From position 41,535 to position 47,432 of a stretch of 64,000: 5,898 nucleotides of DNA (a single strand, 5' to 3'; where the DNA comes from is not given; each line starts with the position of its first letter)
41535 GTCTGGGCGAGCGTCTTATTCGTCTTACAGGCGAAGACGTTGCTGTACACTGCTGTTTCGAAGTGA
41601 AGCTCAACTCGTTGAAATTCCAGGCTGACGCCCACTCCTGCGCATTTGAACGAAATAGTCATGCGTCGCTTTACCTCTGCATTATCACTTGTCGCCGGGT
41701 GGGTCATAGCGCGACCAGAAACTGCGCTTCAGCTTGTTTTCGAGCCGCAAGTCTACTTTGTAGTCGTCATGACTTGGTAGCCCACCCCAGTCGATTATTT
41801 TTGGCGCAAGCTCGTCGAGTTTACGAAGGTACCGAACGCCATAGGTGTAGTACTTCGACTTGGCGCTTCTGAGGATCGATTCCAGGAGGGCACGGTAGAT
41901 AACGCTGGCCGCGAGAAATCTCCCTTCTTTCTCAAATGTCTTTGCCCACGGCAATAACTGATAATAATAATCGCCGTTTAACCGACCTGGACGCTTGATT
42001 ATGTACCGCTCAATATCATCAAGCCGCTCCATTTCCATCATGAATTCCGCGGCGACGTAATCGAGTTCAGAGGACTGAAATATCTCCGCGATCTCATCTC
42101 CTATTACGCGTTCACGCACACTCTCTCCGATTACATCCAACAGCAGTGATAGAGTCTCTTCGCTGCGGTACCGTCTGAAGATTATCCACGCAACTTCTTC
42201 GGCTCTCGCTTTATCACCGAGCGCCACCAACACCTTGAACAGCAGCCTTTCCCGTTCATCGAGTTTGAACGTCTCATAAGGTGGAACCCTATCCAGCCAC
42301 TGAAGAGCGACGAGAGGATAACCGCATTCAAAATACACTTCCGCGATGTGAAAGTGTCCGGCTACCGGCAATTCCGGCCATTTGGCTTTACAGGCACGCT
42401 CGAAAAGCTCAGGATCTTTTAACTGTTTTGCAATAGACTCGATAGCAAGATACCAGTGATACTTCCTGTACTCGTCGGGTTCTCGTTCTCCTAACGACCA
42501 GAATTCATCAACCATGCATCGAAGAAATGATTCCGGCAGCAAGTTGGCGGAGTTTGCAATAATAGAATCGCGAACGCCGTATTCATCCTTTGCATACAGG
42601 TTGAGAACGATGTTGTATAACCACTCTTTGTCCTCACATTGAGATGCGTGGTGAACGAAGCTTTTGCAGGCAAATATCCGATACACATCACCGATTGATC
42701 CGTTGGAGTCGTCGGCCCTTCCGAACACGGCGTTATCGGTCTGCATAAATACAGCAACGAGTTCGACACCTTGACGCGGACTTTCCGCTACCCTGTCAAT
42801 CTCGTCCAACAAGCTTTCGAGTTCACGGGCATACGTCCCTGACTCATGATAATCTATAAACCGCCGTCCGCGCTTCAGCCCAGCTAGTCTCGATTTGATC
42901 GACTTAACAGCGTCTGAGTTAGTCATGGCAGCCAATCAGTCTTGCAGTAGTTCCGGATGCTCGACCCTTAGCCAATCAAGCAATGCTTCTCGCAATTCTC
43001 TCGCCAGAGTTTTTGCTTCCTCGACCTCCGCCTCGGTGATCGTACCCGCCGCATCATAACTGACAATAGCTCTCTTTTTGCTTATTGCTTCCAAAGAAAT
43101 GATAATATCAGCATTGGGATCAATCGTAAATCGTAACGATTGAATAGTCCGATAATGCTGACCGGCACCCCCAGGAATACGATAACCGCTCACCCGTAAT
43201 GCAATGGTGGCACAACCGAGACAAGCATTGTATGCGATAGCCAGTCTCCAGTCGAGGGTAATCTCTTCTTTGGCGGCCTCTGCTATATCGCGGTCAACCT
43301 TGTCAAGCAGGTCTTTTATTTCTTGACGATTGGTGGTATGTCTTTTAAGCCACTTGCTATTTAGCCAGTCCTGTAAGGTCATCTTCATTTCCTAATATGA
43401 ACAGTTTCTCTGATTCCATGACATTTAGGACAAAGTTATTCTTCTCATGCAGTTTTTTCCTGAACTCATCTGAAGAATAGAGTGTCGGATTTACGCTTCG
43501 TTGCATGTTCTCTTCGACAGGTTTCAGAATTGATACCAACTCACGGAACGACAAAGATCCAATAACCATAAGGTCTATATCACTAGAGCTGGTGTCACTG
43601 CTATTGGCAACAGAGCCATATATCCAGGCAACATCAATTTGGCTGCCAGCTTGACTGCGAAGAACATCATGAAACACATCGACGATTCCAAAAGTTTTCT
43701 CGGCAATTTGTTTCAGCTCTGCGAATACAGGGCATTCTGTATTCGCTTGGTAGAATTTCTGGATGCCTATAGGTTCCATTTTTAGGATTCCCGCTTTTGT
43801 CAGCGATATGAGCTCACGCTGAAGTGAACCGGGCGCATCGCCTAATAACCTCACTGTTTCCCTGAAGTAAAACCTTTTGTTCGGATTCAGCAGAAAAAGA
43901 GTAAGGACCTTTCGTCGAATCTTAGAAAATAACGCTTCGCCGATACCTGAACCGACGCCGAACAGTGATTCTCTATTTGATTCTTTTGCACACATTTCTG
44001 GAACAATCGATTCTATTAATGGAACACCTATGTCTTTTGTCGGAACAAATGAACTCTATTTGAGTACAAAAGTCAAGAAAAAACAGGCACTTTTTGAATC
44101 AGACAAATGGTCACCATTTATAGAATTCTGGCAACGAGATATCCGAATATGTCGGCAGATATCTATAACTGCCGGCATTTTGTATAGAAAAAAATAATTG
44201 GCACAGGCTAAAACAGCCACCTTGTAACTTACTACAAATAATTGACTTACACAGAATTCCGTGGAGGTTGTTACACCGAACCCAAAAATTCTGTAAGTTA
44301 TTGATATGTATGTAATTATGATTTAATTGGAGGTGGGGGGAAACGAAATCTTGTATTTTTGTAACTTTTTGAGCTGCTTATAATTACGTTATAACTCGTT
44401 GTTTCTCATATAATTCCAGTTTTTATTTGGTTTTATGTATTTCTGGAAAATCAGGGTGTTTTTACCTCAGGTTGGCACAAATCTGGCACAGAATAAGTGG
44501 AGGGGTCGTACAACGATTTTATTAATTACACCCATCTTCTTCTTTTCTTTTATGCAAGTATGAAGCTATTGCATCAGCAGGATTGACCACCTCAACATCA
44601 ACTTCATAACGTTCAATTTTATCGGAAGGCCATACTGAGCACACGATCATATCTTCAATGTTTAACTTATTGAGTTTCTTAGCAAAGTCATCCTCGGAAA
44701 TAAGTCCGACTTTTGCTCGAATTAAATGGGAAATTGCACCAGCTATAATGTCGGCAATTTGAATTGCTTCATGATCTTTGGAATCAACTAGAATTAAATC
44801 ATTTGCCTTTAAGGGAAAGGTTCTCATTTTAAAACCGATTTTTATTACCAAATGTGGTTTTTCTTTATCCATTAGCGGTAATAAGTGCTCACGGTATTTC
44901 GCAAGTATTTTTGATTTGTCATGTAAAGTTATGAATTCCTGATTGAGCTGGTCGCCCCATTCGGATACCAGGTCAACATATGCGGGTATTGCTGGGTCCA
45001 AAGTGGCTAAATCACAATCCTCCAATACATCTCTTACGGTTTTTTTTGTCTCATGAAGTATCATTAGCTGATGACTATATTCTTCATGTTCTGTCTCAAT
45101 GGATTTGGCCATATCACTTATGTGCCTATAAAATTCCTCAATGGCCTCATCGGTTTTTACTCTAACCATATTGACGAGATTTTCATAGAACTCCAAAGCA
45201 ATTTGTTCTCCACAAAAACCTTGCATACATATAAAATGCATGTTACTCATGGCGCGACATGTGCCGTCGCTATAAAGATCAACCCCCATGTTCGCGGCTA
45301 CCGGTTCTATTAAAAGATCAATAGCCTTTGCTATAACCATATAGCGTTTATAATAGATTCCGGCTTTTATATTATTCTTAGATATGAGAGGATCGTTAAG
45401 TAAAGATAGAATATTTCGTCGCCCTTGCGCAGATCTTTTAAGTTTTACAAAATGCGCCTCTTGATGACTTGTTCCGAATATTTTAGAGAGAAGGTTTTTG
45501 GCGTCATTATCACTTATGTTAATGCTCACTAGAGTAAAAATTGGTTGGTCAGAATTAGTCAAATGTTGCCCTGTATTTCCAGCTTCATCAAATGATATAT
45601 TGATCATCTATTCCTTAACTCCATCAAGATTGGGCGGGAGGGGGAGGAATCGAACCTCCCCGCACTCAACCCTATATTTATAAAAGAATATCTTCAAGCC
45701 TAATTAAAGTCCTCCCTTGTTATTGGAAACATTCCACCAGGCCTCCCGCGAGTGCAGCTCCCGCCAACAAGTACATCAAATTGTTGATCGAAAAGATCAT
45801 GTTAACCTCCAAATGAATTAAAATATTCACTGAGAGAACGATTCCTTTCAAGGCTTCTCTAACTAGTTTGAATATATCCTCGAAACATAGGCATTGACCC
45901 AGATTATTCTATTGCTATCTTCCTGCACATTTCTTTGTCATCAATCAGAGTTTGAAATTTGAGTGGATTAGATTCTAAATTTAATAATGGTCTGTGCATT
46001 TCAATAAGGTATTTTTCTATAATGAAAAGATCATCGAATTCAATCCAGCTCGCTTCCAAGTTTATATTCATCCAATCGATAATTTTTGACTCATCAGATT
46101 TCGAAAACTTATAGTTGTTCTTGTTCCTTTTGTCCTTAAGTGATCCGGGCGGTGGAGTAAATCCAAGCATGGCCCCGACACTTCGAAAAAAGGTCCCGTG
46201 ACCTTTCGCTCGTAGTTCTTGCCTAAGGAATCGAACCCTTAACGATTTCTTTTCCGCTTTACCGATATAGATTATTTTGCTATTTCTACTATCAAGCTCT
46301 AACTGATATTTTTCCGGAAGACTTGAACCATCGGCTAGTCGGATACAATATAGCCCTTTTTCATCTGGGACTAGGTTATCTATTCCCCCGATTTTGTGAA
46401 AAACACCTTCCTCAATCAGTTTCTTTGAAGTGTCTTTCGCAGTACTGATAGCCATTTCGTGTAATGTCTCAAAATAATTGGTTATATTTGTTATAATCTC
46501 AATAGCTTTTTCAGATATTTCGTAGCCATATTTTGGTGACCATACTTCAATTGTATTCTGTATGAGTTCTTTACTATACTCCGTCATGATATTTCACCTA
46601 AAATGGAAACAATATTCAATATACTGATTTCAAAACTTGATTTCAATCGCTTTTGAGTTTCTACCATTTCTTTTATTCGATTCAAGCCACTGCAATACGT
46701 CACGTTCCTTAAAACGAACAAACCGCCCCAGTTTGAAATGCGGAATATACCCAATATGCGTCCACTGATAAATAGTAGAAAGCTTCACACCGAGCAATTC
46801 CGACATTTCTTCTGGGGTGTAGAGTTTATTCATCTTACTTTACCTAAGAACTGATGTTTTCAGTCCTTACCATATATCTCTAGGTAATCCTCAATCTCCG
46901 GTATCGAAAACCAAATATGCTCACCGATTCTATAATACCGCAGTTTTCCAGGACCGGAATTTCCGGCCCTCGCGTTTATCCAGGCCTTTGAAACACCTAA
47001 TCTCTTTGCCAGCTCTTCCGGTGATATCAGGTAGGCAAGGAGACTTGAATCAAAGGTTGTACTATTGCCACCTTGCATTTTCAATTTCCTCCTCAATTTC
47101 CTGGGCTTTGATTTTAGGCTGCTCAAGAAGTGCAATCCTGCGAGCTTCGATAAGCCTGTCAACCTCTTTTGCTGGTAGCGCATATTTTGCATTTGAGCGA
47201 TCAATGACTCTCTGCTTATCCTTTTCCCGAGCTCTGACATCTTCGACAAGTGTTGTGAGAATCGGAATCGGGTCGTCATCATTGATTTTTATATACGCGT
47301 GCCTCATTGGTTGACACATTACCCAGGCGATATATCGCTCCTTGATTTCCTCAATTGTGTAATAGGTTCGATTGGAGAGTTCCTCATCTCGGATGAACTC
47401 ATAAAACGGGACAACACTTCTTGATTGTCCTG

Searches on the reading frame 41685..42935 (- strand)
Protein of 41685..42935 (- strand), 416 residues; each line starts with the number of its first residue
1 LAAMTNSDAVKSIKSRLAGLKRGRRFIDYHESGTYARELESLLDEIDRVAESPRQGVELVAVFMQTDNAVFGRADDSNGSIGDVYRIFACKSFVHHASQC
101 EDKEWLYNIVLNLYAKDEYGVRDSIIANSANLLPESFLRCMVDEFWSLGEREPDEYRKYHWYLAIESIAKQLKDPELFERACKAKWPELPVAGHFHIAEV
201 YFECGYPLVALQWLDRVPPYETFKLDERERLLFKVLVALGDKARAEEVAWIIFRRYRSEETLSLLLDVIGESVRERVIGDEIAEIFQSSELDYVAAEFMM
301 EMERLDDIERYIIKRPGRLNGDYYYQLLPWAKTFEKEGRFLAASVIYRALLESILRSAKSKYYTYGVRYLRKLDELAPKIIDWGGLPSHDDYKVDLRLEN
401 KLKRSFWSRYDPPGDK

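Call 38: search_protein_families(library=pfam, proteins=[window:41685-42935:-], max_evalue=0.001)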
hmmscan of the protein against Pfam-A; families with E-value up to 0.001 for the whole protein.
window:41685-42935:- (416 aa): 1 family
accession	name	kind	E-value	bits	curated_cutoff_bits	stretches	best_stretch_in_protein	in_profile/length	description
PF21810.3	DUF6880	-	2.5e-42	146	27.3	2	196-409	260-472/472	Family of unknown function (DUF6880)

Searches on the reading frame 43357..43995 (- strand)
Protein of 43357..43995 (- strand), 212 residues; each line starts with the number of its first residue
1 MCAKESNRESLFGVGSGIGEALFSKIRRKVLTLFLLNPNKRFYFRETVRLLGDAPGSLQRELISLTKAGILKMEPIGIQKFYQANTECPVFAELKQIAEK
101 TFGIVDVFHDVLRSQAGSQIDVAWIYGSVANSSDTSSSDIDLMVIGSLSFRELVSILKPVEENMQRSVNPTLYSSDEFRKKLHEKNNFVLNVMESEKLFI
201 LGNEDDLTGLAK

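Call 38: search_protein_families(library=pfam, proteins=[window:43357-43995:-], max_evalue=0.001)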
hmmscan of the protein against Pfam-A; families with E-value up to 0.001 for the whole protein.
window:43357-43995:- (212 aa): 2 families
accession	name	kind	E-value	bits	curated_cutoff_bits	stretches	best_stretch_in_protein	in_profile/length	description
PF18765.7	Polbeta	-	2.5e-07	31.2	26.9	1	118-169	11-65/93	Polymerase beta, Nucleotidyltransferase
PF01909.29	NTP_transf_2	-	0.00091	20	21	0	120-184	14-79/93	Nucleotidyltransferase domain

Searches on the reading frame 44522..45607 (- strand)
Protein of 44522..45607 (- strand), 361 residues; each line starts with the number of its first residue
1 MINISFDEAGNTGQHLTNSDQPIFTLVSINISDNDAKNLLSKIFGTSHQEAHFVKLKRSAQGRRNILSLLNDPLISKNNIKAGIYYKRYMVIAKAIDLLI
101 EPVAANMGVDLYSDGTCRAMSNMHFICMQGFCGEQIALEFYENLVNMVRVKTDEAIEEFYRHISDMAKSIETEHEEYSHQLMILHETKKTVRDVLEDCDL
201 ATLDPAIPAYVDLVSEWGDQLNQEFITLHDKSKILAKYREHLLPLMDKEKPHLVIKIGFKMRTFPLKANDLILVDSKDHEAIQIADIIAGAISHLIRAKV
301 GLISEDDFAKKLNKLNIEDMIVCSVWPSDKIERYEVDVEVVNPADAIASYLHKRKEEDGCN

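Call 38: search_protein_families(library=pfam, proteins=[window:44522-45607:-], max_evalue=0.001)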
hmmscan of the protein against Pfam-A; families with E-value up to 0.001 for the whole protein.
window:44522-45607:- (361 aa): 1 family
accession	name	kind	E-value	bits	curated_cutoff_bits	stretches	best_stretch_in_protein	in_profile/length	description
PF12686.12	DUF3800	-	6.5e-10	40.3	21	1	6-294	4-148/149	Protein of unknown function (DUF3800)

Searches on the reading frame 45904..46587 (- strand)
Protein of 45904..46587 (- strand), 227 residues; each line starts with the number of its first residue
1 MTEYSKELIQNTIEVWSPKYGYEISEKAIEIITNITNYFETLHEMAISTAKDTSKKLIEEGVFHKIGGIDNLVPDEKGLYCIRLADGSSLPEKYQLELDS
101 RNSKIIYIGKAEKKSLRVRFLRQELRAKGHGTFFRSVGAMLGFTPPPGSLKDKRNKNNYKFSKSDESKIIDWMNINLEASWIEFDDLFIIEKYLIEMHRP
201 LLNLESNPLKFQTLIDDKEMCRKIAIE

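Call 38: search_protein_families(library=pfam, proteins=[window:45904-46587:-], max_evalue=0.001)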
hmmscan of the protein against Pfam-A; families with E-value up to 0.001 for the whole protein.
window:45904-46587:- (227 aa): 1 family
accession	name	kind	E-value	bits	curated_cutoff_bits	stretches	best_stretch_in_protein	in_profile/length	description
PF20815.3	GIY_YIG_2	-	2.6e-33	115.6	22.4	1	78-211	1-143/153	GIY-YIG catalytic domain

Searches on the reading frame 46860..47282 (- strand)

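Call 85: search_protein_families(library=pfam, proteins=[window:46860-47282:-], max_evalue=0.05)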
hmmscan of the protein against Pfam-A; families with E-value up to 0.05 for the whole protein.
window:46860-47282:- (140 aa): 2 families
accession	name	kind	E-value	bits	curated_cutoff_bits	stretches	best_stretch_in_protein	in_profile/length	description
PF12728.13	HTH_17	-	0.00026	21.6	27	1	86-135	2-48/51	Helix-turn-helix domain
PF18096.6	Thump_like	-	0.03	14.6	26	0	59-76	39-57/78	THUMP domain-like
